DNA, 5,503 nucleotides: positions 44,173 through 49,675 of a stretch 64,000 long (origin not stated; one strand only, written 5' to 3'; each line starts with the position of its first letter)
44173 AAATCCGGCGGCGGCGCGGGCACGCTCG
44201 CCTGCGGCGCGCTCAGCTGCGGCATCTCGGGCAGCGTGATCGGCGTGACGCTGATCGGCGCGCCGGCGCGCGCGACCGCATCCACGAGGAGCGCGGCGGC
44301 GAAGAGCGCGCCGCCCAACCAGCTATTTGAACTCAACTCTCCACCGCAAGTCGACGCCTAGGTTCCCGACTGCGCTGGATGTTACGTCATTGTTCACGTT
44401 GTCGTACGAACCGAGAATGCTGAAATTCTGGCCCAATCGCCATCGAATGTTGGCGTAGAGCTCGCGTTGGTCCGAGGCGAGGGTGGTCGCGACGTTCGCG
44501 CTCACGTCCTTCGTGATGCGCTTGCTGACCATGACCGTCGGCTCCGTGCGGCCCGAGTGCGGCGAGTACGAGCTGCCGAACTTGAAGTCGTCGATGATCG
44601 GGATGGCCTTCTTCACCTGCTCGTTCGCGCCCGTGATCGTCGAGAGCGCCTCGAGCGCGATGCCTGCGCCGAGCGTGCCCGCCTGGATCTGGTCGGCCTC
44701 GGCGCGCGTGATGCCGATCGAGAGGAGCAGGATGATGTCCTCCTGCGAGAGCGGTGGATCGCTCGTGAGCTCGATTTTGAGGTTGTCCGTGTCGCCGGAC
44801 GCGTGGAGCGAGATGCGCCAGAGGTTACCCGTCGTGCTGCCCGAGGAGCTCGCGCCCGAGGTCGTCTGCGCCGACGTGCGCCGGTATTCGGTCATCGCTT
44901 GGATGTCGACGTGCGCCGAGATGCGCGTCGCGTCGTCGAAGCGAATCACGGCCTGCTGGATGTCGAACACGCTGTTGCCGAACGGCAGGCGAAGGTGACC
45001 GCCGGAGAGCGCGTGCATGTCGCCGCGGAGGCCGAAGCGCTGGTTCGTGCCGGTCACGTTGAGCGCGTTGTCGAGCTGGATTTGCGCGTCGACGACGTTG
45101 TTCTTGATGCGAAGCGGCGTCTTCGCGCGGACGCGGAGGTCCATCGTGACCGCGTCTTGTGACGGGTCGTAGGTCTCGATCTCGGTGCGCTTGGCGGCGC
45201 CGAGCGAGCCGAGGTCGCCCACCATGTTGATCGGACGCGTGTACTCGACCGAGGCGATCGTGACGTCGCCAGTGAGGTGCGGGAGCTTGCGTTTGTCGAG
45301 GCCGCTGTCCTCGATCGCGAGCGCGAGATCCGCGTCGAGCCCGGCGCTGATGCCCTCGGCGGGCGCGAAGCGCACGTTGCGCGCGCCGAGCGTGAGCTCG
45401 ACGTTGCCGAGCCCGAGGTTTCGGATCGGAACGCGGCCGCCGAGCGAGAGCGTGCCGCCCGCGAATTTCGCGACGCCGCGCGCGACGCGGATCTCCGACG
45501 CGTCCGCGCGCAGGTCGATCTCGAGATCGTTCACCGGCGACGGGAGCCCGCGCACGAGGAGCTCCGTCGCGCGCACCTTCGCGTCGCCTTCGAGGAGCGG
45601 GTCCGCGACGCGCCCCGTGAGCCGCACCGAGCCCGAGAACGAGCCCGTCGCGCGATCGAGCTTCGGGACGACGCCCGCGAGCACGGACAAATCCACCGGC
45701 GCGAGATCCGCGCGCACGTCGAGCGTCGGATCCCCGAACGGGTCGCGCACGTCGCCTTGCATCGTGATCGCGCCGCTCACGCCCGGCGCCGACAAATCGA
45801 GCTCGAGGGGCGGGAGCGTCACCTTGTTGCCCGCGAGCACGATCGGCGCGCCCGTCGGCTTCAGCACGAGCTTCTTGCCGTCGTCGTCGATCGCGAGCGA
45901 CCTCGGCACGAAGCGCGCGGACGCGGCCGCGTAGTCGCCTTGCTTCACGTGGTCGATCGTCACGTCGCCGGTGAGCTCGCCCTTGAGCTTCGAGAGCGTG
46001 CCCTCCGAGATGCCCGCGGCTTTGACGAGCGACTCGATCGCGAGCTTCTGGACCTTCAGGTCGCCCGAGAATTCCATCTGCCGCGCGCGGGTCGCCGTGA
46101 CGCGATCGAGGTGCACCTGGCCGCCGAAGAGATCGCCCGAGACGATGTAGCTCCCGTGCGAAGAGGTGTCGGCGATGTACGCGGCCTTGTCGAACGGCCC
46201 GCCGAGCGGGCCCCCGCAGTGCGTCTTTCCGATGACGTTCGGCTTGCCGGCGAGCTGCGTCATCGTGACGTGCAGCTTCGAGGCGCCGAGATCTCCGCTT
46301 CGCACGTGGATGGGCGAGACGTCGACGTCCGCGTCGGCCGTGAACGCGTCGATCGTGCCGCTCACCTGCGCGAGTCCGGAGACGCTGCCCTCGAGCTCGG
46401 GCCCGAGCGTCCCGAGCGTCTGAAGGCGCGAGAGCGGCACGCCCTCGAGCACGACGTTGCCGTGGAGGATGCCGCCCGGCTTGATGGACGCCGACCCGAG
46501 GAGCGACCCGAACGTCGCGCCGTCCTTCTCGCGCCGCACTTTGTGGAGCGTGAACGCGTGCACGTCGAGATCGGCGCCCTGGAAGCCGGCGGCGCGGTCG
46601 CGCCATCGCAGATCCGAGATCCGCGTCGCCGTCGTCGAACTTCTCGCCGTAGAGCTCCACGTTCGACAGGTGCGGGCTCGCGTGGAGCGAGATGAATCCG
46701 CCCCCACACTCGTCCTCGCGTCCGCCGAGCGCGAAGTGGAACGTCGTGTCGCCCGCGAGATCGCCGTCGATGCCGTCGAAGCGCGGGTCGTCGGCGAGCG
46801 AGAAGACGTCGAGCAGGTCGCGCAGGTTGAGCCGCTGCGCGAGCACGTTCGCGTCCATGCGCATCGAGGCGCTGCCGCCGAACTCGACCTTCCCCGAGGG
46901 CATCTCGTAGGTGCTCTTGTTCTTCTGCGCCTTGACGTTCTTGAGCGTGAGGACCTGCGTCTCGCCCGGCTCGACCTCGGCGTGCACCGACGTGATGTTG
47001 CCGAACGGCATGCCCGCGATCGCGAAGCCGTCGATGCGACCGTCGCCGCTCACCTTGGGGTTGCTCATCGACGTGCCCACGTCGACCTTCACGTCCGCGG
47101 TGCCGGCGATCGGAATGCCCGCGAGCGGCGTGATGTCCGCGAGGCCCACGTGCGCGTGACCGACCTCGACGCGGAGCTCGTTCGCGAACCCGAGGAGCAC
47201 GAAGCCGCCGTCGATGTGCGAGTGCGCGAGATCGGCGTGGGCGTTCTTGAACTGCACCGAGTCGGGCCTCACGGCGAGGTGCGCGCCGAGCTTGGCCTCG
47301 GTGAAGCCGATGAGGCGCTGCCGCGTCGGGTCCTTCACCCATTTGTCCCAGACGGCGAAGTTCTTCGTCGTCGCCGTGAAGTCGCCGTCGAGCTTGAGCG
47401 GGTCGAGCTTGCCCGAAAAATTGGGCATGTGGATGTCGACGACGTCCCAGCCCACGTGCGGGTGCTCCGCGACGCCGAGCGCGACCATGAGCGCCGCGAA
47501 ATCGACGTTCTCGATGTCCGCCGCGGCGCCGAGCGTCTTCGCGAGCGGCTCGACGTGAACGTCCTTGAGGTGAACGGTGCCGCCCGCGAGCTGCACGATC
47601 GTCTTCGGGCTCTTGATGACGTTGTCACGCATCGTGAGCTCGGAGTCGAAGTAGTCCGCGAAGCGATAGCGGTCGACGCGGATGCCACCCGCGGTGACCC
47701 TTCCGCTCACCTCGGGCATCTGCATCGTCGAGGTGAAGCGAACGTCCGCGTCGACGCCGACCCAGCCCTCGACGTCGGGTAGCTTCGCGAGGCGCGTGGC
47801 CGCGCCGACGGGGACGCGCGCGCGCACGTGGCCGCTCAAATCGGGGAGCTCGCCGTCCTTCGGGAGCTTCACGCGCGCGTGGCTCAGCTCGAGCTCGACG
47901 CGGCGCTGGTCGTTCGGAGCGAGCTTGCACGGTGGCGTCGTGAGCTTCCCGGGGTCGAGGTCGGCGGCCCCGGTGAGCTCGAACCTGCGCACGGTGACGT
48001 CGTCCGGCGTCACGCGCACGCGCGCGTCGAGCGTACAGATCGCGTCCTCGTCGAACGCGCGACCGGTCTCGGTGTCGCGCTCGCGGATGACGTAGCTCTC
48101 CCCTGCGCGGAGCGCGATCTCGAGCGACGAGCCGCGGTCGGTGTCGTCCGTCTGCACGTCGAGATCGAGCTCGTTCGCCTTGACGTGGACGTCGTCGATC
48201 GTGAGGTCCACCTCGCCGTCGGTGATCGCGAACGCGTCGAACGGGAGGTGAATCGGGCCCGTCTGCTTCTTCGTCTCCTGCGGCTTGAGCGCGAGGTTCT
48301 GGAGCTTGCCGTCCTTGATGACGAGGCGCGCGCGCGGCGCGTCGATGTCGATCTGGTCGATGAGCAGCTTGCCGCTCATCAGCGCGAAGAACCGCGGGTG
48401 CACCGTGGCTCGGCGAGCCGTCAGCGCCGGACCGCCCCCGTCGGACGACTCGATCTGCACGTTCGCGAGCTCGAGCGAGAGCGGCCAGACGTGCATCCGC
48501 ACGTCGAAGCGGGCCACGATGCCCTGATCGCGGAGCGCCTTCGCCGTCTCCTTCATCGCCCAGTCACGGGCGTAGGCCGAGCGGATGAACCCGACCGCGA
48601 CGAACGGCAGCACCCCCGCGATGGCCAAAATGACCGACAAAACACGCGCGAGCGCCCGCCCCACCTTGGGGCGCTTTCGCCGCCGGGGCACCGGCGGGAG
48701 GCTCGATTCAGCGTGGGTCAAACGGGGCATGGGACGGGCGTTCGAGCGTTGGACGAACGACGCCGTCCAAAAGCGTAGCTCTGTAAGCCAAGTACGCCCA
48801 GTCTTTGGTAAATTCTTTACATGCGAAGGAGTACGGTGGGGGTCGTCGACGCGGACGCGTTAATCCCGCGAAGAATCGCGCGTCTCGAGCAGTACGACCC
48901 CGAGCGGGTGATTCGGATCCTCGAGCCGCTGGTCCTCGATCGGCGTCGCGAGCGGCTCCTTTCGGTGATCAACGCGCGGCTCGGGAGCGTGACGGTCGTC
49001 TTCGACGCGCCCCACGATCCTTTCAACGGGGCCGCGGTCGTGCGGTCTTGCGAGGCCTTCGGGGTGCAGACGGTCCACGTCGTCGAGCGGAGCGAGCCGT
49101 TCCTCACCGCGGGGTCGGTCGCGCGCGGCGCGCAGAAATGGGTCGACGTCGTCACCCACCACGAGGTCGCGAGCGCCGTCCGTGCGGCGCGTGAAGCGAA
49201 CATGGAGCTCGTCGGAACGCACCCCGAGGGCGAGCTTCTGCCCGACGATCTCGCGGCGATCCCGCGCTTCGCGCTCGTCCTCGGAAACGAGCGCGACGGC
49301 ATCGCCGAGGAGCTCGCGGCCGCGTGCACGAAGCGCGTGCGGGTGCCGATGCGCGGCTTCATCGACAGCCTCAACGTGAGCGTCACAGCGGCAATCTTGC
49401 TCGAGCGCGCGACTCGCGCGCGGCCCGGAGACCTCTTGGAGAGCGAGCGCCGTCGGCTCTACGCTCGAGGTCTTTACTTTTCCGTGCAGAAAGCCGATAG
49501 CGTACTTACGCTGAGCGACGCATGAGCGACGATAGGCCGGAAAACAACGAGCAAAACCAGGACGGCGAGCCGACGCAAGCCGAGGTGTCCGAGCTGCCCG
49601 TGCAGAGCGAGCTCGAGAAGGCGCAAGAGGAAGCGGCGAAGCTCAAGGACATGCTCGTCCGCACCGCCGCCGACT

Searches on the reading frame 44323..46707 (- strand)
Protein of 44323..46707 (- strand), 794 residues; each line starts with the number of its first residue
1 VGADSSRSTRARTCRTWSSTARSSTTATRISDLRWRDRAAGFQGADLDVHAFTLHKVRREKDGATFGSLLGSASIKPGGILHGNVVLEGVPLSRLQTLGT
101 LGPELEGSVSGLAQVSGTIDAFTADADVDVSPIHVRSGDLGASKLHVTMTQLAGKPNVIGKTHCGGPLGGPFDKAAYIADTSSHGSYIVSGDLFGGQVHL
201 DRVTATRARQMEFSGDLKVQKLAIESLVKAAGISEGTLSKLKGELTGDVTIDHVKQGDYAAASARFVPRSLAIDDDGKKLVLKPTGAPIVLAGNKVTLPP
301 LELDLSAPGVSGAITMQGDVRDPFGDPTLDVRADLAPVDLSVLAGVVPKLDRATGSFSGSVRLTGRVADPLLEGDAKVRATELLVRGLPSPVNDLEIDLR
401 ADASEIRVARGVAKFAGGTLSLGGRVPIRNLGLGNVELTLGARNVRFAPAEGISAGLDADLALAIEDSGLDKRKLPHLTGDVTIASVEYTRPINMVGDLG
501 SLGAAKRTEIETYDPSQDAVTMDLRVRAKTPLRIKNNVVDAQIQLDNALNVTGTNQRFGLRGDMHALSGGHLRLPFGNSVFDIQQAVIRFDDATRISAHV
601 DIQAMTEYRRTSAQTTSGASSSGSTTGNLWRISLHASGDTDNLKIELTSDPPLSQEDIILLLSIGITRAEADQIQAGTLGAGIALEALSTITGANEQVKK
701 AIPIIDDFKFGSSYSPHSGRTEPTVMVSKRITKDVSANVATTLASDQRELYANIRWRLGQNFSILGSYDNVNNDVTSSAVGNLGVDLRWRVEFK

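Call 57: search_protein_families(library=pfam, proteins=[window:44323-46707:-], max_evalue=0.00001)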
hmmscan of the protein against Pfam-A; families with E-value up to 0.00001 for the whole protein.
window:44323-46707:- (794 aa): 1 family
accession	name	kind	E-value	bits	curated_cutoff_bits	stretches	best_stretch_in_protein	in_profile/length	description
PF04357.19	TamB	-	2.5e-40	139.4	22.4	1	416-793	9-381/381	TamB, inner membrane protein subunit of TAM complex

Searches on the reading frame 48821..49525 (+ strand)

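Call 58: search_protein_families(library=pfam, proteins=[window:48821-49525:+], max_evalue=0.00001)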
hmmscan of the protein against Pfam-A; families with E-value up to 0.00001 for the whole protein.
window:48821-49525:+ (234 aa): 1 family
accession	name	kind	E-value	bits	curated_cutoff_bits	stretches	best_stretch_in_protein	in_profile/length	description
PF00588.24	SpoU_methylase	-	1.1e-31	110.3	29.7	1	57-194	2-141/142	SpoU rRNA Methylase family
